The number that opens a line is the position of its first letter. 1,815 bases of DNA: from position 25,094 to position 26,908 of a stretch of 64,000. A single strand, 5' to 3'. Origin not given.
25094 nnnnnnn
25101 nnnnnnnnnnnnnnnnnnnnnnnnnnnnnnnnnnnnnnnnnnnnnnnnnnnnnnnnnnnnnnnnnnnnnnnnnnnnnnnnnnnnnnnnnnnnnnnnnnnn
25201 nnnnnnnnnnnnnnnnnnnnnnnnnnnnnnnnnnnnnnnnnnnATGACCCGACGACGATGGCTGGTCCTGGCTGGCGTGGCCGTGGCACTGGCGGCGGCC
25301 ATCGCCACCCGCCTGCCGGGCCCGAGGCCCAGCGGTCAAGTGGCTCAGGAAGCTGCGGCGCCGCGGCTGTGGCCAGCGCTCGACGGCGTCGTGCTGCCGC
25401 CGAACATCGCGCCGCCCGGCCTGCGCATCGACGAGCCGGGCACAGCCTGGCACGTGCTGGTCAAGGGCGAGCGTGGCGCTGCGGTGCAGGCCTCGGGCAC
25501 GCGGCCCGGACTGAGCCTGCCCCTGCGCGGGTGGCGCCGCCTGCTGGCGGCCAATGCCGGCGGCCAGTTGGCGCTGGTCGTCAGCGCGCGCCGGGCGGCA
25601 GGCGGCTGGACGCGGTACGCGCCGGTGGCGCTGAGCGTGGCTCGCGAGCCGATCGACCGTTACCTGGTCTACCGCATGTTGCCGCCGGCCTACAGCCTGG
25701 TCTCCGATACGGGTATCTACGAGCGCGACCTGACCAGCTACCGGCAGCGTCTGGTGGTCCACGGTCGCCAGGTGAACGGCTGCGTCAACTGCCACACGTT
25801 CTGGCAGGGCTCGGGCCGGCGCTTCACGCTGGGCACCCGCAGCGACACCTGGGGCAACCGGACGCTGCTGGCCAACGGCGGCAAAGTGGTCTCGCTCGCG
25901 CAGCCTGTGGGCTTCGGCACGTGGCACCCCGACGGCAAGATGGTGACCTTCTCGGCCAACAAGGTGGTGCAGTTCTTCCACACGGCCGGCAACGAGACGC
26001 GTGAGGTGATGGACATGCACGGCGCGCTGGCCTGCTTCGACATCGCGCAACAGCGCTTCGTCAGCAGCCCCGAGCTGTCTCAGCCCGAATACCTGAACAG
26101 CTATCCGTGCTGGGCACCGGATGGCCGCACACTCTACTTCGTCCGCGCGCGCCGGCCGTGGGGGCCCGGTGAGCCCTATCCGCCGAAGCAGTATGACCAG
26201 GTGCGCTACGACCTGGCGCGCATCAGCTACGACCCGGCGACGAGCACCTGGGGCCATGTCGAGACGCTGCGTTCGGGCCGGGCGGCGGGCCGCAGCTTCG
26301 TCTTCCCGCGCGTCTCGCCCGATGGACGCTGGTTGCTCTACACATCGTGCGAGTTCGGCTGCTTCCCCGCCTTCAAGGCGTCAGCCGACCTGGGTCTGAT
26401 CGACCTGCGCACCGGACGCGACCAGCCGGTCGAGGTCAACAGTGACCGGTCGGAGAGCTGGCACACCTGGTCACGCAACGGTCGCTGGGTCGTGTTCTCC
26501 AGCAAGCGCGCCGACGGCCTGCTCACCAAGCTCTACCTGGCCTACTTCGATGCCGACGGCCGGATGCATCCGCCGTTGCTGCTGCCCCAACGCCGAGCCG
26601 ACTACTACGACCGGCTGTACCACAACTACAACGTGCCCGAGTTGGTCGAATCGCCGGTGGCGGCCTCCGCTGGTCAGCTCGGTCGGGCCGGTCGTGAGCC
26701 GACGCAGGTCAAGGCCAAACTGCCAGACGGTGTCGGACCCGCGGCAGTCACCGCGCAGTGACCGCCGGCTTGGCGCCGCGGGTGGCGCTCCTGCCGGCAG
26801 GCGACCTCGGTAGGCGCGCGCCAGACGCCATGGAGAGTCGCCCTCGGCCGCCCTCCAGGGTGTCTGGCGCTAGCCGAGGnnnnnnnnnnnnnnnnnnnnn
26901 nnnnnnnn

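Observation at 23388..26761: Translationally coupled pair: large polytopic membrane protein + secreted PD40-propeller protein with a single CxxCH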

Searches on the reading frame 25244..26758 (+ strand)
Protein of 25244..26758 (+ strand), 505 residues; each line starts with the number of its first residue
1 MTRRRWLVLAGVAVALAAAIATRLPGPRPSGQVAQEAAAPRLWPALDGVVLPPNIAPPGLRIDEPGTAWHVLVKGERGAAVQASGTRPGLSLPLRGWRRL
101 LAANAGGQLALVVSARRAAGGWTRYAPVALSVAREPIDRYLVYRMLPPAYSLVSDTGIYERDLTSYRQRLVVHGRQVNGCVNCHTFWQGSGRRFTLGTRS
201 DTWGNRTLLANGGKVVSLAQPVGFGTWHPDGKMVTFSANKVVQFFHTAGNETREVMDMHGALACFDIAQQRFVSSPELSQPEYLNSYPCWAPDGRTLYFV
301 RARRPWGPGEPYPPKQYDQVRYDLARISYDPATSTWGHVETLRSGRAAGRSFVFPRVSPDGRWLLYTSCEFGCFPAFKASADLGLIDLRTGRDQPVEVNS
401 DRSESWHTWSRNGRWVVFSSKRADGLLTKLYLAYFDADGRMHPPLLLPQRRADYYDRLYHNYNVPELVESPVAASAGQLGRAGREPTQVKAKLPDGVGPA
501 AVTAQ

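Call 5: search_protein_families(library=pfam, proteins=[window:25244-26758:+], max_evalue=1)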
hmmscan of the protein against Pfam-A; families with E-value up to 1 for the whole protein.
window:25244-26758:+ (505 aa): 2 families
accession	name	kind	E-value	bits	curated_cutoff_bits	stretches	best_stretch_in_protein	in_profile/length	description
PF07676.18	PD40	-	1.8e-16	60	20.9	4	398-425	5-32/38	WD40-like Beta Propeller Repeat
PF00930.27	DPPIV_N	-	0.18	10.9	22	0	260-302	23-62/354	Dipeptidyl peptidase IV (DPP IV) N-terminal region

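Call 6: search_protein_families(library=ncbifam, proteins=[window:25244-26758:+], max_evalue=1)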
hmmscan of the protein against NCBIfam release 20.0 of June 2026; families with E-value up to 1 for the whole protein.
window:25244-26758:+ (505 aa): 6 families
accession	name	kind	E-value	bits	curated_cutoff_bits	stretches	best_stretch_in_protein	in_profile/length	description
TIGR02800.1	propeller_TolB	equivalog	4.3e-06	25.9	343.15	1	351-428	324-390/418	Tol-Pal system beta propeller repeat protein TolB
NF052230.1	T9SS_PorE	exception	0.0079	14.5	600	1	287-373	228-302/648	PorE family type IX secretion system protein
NF053518.1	DipepPtdsDpp5Prph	equivalog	0.011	14.3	900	1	354-421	252-317/655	dipeptidyl-peptidase Dpp5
NF002183.0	PRK01029.1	equivalog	0.046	12.7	405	0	354-432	331-399/429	Tol-Pal system protein TolB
NF033523.0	lasso_peptidase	equivalog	0.057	12.1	400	0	284-302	89-107/638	Atxe2 family lasso peptide isopeptidase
NF053607.1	CHU_0125_OmpA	equivalog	0.13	10.7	620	0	278-304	269-295/639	CHU_0125 family OmpA-like outer membrane integrity protein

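Call 12: find_homologous_proteins(query=window:25244-26758:+, max_evalue=0.001)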
Query window:25244-26758:+ (505 aa): 326 proteins with E <= 0.001 among 8000 candidates; the best 120 are listed.
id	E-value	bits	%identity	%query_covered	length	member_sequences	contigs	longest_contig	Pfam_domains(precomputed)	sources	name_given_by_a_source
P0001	0.0e+0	1175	100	100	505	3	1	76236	PF26550.2,PF07676.19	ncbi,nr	ncbi:MAG: PD40 domain-containing protein [Armatimonadetes bacterium]|nr:PD40 domain-containing prote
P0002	1.3e-210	719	63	98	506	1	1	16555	PF26550.2,PF07676.19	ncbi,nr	ncbi:MAG: PD40 domain-containing protein [Armatimonadetes bacterium]|nr:PD40 domain-containing prote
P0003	1.2e-202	693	60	92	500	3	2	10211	PF07676.19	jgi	jgi:hypothetical protein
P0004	2.7e-198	678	60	99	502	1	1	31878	PF07676.19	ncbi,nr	ncbi:MAG: PD40 domain-containing protein [Armatimonadetes bacterium]|nr:PD40 domain-containing prote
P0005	1.1e-196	673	59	95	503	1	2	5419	PF26550.2,PF07676.19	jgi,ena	jgi:hypothetical protein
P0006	2.3e-189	649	59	95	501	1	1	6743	PF07676.19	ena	-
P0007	1.7e-188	646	56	98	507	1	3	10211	PF26550.2,PF07676.19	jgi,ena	jgi:hypothetical protein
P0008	1.7e-188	646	57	98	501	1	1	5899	PF07676.19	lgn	-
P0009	2.2e-184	632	56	94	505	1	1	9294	PF26549.1,PF26550.2,PF07676.19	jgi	jgi:hypothetical protein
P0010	2.9e-179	615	56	95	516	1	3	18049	PF26550.2,PF07676.19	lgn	-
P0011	1.8e-175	603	55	96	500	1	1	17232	PF26550.2,PF07676.19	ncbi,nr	ncbi:MAG: PD40 domain-containing protein [Armatimonadetes bacterium]|nr:PD40 domain-containing prote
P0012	1.6e-164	567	55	90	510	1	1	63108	PF26550.2,PF07676.19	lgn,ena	-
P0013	3.1e-164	566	52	93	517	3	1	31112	PF07676.19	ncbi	-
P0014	4.8e-162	559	63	72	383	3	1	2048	PF07676.19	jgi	jgi:hypothetical protein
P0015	5.1e-134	466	44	93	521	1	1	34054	PF26549.1,PF26550.2,PF07676.19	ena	-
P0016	1.4e-133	465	45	89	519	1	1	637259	PF26549.1,PF26550.2,PF07676.19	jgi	jgi:WD40 repeat protein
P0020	1.3e-131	458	46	86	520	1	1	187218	PF26549.1,PF26550.2,PF07676.19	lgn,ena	-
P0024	1.4e-125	438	41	89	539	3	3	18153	PF26549.1,PF26550.2,PF07676.19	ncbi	-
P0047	1.0e-119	419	40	97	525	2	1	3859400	PF26550.2,PF07676.19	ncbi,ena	-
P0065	1.0e-116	409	39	97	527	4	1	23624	PF26549.1,PF26550.2,PF07676.19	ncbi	-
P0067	1.8e-116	408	41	96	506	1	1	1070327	PF26549.1,PF26550.2,PF07676.19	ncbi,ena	-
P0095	1.2e-113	399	42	92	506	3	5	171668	PF26549.1,PF26550.2,PF07676.19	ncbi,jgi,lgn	jgi:hypothetical protein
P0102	5.7e-113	397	37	90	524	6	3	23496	PF07676.19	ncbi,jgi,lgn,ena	-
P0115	2.7e-111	391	41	95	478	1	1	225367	PF26549.1,PF26550.2,PF07676.19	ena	-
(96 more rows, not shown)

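Call 15: find_related_loci(query=A1, collection=genome_contigs, flank=7000)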
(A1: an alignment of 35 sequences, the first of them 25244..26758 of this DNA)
Query A1 (505 aa) in genome_contigs; peptide patterns used: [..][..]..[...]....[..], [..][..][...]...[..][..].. (x = any residue, [..] = any of these).
600 stretches matched a pattern (row limit reached: there are more); 402 encode a relative of the query (tblastn E <= 1e-3); the best 80 are kept; 79 distinct loci.
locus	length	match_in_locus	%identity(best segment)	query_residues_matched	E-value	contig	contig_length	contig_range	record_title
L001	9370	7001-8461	39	7-494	9e-134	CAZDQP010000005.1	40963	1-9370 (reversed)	MAG TPA_asm: uncultured Pirellulales bacterium isolate SRP323688_co1_236 genome assembly, contig: NODE_1777_length_40963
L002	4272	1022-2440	43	32-502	5e-135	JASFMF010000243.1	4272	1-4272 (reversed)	MAG: Phycisphaerales bacterium isolate D0817M20remetaG_sub_Bin_694 D0817M20remetaG_FD_scaffold_7094_c1, whole genome sho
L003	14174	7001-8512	41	1-501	1e-132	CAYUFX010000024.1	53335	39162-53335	MAG TPA_asm: uncultured Pirellulales bacterium isolate binchicken_co89_457 genome assembly, contig: NODE_732_length_5333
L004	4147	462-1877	42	32-501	3e-133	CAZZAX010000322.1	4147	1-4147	MAG TPA_asm: uncultured Pirellulales bacterium isolate SRP068000_co1_46 genome assembly, contig: NODE_54465_length_4147_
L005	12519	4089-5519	43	27-501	3e-130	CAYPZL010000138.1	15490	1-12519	MAG TPA_asm: uncultured Pirellulales bacterium isolate SRP338002_co1_156 genome assembly, contig: NODE_3564_length_15490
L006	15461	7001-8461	40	7-494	3e-129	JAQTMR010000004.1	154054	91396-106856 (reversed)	MAG: Phycisphaerae bacterium isolate STA_45 NODE_219_length_154054_cov_6.463473_Sandtown_A, whole genome shotgun sequenc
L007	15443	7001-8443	42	16-495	2e-128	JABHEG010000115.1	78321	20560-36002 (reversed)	MAG: Lentisphaerae bacterium isolate SI037_bin151 k141_40872, whole genome shotgun sequence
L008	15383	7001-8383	41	41-494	4e-128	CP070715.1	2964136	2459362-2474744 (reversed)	MAG: Planctomycetota bacterium isolate bin49 chromosome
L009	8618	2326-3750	44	31-501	2e-127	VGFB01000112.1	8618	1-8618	MAG: Armatimonadetes bacterium isolate K_DeepCast_150m_m2_147 K_DeepCast_150m_m2_147_Ga0194126_10017117, whole genome sh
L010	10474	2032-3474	40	13-499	5e-126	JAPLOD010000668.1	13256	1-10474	MAG: Planctomycetota bacterium isolate LacPavin_0920_SED3_MAG_65_12 LacPavin_0920_SED3_scaffold_208743, whole genome sho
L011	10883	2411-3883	45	1-493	1e-125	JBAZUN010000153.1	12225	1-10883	MAG: Candidatus Latescibacterota bacterium isolate SO_2017_GW1_23 NODE_19342_length_12225_cov_0.933625_OW334_2017, whole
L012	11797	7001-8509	40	4-502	8e-126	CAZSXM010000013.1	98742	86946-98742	MAG TPA_asm: uncultured Pirellulales bacterium isolate SRP241326_co3_290 genome assembly, contig: NODE_373_length_98742_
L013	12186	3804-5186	39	41-494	9e-125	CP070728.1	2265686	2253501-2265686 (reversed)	MAG: Planctomycetota bacterium isolate bin43 chromosome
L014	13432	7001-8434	41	26-501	1e-124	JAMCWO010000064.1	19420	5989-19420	MAG: Planctomycetota bacterium isolate FK_Sedi_B_Bin.55 NODE_9886_length_19420_cov_2.57306, whole genome shotgun sequenc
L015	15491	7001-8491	40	5-490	2e-124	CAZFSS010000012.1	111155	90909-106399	MAG TPA_asm: uncultured candidatus Brocadiaceae bacterium isolate binchicken_co91_507 genome assembly, contig: NODE_162_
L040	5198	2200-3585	39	41-494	1e-119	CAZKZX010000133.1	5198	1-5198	MAG TPA_asm: uncultured Methanomicrobia archaeon isolate binchicken_co91_391 genome assembly, contig: NODE_24244_length_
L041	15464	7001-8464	39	29-494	1e-118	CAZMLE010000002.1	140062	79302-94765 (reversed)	MAG TPA_asm: uncultured Pirellulales bacterium isolate binchicken_co103_323 genome assembly, contig: NODE_45_length_1400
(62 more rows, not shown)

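Call 25: search_solved_structures(query=A2, max_evalue=1)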
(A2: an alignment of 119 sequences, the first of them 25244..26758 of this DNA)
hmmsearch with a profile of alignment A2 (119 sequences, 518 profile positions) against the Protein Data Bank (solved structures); distinct sequences matched with E-value up to 1: 16.
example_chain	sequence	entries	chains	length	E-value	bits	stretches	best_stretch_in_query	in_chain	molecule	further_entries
2ojh_A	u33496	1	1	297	3.5e-08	35.4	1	204-301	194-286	Uncharacterized protein Atu1656/AGR_C_3050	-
5yzo_A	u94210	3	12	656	0.0054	18.2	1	292-424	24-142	Acyl-peptide hydrolase, putative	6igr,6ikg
5yzm_A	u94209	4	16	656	0.0054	18.2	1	292-424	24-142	Acyl-peptide hydrolase, putative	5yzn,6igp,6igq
7mx5_A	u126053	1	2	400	0.037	15.5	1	358-427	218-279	Tol-Pal system protein TolB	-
6pnv_A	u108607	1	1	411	0.085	14.3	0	358-425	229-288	Tol-Pal system protein TolB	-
4jml_A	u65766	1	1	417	0.12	13.8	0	358-425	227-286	Protein TolB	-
7nst_E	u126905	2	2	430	0.14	13.6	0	358-425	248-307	Tol-Pal system protein TolB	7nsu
1crz_A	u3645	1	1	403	0.14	13.6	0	358-425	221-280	TOLB PROTEIN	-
2w8b_A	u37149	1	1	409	0.14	13.5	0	358-425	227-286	PROTEIN TOLB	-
2w8b_B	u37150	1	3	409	0.15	13.5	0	358-425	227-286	PROTEIN TOLB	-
2hqs_A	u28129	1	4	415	0.16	13.4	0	358-425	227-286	Protein tolB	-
4pwz_A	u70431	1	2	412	0.17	13.3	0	358-424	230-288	Protein TolB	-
4r40_A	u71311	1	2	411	0.17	13.3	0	358-424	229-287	Protein TolB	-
3iax_A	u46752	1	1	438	0.2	13.1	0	358-425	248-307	Protein tolB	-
1c5k_A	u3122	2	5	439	0.2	13.1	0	358-425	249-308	PROTEIN (TOLB PROTEIN) | PROTEIN TOLB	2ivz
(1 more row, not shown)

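Call 31: predict_structure(alignment_id=A2)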
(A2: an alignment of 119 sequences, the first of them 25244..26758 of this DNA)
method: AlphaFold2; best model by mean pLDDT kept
length: 505 residues; sequences in the alignment: 119
mean_pLDDT: 95.3   pTM: 0.93
mean pLDDT of the five models: 95.3, 94.8, 94.7, 94.6, 94.5
residues with pLDDT >= 90: 459; 70-90: 38; 50-70: 7; < 50: 1
segments of 3 or more residues with pLDDT < 50: none
pLDDT, mean of each block of 10 residues (from residue 1): 91 95 92 97 98 98 98 98 98 98 99 98 98 99 88 85 98 95 95 96 95 94 96 97 88 92 97 97 97 99 91 91 99 98 98 98 98 93 98 96 94 98 94 97 98 95 96 97 94 91 60
secondary structure, 60 per line:
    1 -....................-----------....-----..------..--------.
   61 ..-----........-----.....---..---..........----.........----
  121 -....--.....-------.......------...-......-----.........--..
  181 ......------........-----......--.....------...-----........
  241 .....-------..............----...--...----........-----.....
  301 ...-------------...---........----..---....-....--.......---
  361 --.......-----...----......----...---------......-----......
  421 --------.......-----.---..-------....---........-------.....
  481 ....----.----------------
elements in order: H2-21 E33-36 E60-62 E68-75 E81-85 H94-103 E108-116 E122-125 E128-132 E140-146 E157-162 E168-173 E179-186 E193-200 E206-211 E214-218 E225-227 E233-245 E253-266 E271-273 E283-290 E296-303 E323-330 E340-343 H345-348 E351-357 E363-369 E382-387 E392-394 E404-409 E415-420 E429-435 H454-457 E461-468 H476-484

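Call 36: search_protein_families(library=pfam, proteins=[L041:8684-10873:+, L040:3903-5093:+], max_evalue=0.001)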
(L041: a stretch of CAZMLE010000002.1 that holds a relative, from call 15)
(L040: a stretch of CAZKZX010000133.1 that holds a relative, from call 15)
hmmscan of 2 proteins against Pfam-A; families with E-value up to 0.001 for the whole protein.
L041:8684-10873:+ (730 aa): 21 families
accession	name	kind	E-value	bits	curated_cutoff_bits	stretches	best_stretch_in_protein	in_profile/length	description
PF00515.34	TPR_1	-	2e-28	97.4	27.8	1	612-644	2-34/34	Tetratricopeptide repeat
PF13414.12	TPR_11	-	2.1e-27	95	26.8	2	586-625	3-42/42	TPR repeat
PF07719.23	TPR_2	-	4e-27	92.5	27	2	680-711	2-33/34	Tetratricopeptide repeat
PF13181.12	TPR_8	-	6e-24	82.6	25.7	0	612-644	2-34/34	Tetratricopeptide repeat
PF13432.12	TPR_16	-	1.5e-22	80.1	32.7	2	617-679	3-65/65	Tetratricopeptide repeat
PF14559.12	TPR_19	-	2.2e-18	66.8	25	2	590-651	4-64/68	Tetratricopeptide repeat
PF13424.12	TPR_12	-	7.6e-18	64.9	30.1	2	647-709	5-75/77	Tetratricopeptide repeat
PF13428.12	TPR_14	-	8.1e-16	57.4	23.5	0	647-686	3-42/44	Tetratricopeptide repeat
PF13431.12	TPR_17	-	1.3e-15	56.7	24.4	1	634-666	2-34/34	Tetratricopeptide repeat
PF07721.20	TPR_4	-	1.7e-12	47.1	27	0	612-633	2-23/26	Tetratricopeptide repeat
PF13176.12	TPR_7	-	1.3e-11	44.1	27.9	0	581-608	3-30/36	Tetratricopeptide repeat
PF13174.12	TPR_6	-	1.6e-11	44.5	26.3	0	613-634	2-23/33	Tetratricopeptide repeat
PF13374.12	TPR_10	-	9.4e-10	38.6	27.5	0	647-673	4-30/42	Tetratricopeptide repeat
PF24575.1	TPR_Slam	-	1.3e-07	32.4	35.2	0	618-664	54-100/104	Surface lipoprotein assembly modifier, N-terminal TPR repeats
PF13371.12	TPR_9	-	1.7e-07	31.6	35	1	653-718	3-68/73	Tetratricopeptide repeat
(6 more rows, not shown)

L040:3903-5093:+ (397 aa): 1 family
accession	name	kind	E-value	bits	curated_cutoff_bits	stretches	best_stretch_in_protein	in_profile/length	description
PF01042.26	Ribonuc_L-PSP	-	7.6e-15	55.4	27.3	1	291-394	12-120/121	Endoribonuclease L-PSP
